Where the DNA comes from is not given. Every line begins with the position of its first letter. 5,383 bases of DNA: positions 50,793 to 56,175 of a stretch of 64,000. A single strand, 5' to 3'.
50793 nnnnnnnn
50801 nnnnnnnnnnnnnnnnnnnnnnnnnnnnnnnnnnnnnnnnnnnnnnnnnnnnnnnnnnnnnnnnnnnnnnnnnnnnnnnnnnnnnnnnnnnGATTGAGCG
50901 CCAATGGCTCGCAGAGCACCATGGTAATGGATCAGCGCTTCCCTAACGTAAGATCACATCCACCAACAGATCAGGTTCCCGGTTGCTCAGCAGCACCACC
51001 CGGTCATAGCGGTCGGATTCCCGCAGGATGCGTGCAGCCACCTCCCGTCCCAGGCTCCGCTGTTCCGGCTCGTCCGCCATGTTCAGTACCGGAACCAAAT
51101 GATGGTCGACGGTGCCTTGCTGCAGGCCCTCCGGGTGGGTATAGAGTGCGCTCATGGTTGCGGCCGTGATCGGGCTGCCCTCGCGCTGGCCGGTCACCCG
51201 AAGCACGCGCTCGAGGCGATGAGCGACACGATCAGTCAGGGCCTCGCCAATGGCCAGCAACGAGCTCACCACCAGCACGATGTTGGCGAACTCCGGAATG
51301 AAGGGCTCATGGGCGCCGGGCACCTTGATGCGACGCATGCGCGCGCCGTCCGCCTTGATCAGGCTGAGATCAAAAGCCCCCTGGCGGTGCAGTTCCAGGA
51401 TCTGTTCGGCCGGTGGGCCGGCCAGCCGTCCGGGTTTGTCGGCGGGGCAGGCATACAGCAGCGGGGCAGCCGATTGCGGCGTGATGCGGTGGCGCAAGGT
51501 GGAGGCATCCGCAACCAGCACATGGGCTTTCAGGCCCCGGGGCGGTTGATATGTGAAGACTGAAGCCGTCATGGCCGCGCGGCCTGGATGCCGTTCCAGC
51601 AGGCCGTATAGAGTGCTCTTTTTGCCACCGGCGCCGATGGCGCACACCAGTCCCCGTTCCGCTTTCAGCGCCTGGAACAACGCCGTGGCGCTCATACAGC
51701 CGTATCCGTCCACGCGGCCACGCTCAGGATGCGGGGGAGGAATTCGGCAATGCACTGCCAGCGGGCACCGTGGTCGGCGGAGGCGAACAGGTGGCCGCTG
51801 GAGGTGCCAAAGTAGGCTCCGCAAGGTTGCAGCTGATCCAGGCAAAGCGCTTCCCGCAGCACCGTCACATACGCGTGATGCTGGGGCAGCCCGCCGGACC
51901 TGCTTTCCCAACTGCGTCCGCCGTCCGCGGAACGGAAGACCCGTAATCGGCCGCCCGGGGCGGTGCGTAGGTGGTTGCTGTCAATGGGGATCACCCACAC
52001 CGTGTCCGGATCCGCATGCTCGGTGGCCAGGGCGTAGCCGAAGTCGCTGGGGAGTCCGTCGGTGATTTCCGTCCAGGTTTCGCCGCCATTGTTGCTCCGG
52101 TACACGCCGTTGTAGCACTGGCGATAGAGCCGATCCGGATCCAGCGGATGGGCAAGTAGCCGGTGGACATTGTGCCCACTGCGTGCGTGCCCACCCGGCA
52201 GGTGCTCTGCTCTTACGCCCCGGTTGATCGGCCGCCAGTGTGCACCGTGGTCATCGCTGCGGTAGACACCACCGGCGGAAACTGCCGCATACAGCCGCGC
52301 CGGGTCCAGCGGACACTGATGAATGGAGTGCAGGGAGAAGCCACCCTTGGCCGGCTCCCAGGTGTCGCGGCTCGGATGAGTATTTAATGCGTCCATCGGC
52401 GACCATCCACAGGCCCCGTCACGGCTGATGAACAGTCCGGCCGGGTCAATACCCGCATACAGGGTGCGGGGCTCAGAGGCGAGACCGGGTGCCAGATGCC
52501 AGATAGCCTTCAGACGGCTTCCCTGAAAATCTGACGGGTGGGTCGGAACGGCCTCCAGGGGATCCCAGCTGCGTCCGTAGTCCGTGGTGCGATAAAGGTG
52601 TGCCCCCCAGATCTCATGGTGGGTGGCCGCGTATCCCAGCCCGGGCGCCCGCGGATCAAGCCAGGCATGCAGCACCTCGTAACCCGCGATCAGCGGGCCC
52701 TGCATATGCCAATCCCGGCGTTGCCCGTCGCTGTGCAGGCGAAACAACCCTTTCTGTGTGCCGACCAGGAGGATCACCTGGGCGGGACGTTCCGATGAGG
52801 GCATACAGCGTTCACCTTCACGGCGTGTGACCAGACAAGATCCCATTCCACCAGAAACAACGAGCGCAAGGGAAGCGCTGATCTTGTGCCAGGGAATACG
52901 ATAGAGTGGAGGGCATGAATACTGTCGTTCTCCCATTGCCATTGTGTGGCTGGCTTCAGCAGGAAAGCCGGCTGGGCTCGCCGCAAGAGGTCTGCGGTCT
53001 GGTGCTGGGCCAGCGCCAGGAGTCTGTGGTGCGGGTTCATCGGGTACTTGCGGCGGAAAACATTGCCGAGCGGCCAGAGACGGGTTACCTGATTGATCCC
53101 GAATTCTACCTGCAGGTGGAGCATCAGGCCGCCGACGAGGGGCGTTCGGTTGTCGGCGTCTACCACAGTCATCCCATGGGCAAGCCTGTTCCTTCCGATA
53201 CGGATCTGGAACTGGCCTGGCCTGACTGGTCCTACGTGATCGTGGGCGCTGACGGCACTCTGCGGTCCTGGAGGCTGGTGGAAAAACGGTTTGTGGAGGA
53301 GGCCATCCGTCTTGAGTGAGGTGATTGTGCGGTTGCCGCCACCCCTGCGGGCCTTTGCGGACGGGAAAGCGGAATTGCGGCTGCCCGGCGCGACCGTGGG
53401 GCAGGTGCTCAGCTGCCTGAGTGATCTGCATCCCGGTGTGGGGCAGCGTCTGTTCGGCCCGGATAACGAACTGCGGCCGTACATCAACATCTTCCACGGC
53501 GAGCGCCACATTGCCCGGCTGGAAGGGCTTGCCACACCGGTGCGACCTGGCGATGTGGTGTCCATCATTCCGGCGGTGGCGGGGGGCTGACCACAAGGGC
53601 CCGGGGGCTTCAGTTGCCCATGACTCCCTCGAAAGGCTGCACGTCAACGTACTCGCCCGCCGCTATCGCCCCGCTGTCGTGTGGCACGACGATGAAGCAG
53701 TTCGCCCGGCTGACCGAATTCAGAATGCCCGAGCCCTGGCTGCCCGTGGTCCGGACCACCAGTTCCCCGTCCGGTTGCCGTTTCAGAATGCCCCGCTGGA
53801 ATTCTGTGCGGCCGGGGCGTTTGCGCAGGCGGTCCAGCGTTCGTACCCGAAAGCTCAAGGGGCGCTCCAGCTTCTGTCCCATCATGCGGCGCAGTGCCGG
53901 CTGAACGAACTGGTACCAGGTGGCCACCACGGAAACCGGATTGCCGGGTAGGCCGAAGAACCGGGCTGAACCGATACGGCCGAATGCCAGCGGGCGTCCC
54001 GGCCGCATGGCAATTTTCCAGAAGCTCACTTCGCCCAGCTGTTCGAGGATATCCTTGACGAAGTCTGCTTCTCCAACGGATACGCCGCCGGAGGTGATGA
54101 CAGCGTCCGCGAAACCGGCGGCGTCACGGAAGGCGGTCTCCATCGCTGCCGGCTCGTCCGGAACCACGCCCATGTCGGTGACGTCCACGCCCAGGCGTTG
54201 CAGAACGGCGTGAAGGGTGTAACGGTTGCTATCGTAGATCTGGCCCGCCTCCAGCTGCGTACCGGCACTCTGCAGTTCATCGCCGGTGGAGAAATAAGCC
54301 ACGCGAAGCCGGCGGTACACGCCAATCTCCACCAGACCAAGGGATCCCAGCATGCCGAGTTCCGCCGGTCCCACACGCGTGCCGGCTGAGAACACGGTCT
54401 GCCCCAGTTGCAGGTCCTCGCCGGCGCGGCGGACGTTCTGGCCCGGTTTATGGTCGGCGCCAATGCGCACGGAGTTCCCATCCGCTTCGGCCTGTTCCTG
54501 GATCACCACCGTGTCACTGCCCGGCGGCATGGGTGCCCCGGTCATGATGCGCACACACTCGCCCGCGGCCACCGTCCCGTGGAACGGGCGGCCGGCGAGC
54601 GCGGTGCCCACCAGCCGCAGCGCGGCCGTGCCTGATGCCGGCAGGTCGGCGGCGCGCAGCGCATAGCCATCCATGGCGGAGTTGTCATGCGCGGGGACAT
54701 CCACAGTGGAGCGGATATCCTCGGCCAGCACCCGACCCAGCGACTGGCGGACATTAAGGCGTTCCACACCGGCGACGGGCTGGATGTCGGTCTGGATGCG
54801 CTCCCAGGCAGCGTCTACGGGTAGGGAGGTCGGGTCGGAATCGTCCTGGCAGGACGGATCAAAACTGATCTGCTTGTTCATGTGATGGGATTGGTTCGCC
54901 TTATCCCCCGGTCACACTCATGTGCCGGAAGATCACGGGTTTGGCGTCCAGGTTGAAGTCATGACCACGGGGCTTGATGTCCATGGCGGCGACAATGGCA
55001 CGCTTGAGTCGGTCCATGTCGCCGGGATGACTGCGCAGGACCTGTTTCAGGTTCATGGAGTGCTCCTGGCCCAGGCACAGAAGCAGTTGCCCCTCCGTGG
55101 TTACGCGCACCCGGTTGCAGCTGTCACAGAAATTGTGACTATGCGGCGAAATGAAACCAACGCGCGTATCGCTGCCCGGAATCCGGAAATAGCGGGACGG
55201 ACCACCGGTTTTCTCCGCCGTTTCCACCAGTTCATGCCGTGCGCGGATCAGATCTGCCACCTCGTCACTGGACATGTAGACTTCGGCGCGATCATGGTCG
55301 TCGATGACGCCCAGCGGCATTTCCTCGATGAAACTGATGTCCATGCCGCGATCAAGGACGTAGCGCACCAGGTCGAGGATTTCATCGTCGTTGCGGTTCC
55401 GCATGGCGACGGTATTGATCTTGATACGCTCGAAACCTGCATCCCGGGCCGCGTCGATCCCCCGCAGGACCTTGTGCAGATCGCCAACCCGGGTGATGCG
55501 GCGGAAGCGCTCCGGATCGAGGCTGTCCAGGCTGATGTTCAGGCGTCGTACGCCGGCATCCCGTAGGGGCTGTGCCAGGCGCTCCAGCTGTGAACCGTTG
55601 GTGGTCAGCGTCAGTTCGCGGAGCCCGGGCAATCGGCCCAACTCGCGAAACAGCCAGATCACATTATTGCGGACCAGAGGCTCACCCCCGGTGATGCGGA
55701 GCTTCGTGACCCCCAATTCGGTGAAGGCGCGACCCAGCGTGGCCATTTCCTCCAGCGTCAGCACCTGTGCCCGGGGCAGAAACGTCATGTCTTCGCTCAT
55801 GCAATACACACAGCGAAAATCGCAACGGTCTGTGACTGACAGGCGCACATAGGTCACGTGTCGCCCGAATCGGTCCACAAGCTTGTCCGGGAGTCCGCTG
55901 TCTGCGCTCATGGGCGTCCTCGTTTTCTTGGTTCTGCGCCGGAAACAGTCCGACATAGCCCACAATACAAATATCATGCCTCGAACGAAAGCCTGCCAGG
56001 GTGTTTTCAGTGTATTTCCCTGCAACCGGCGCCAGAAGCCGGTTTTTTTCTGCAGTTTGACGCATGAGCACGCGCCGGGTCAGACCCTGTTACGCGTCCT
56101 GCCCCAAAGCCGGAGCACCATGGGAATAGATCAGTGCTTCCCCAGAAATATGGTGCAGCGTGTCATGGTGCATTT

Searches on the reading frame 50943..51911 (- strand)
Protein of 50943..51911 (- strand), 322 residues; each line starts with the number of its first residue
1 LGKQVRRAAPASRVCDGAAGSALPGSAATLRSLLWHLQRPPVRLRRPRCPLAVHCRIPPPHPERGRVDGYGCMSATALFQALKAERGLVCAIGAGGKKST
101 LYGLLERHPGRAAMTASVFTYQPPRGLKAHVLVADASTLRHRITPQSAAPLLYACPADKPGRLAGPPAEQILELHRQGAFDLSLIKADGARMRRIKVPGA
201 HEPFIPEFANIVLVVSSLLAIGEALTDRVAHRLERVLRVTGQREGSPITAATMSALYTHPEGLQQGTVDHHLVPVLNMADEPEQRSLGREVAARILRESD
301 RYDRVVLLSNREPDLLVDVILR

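Call 90: search_protein_families(library=pfam, proteins=[window:50943-51911:-], max_evalue=0.001)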
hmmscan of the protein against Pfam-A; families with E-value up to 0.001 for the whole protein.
window:50943-51911:- (322 aa): 1 family
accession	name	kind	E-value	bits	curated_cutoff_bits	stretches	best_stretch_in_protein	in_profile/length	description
PF19842.5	YqeC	-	4e-24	85.9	27.6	1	89-234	1-145/145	YqeC protein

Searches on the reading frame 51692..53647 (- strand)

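Call 90: search_protein_families(library=pfam, proteins=[window:51692-53647:-], max_evalue=0.001)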
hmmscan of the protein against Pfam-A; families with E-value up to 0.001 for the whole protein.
window:51692-53647:- (651 aa): 2 families
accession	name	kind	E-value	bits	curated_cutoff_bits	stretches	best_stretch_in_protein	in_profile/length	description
PF15902.12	Sortilin-Vps10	-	5.8e-12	45.6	33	1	429-532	12-116/446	Sortilin, neurotensin receptor 3,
PF02012.26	BNR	-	7.1e-08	31.7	27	0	516-526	1-11/12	BNR/Asp-box repeat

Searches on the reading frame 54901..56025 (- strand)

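Call 90: search_protein_families(library=pfam, proteins=[window:54901-56025:-], max_evalue=0.001)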
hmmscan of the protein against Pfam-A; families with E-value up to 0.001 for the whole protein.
window:54901-56025:- (374 aa): 3 families
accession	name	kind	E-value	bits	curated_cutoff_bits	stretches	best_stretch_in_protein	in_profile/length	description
PF06463.18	Mob_synth_C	-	8.4e-38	129.7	37.4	1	228-356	1-127/128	Molybdenum Cofactor Synthesis C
PF04055.27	Radical_SAM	-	8.8e-35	120.8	29.5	1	63-222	2-165/166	Radical SAM superfamily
PF13353.11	Fer4_12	-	5.8e-06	27.1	22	1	66-163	13-110/137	4Fe-4S single cluster domain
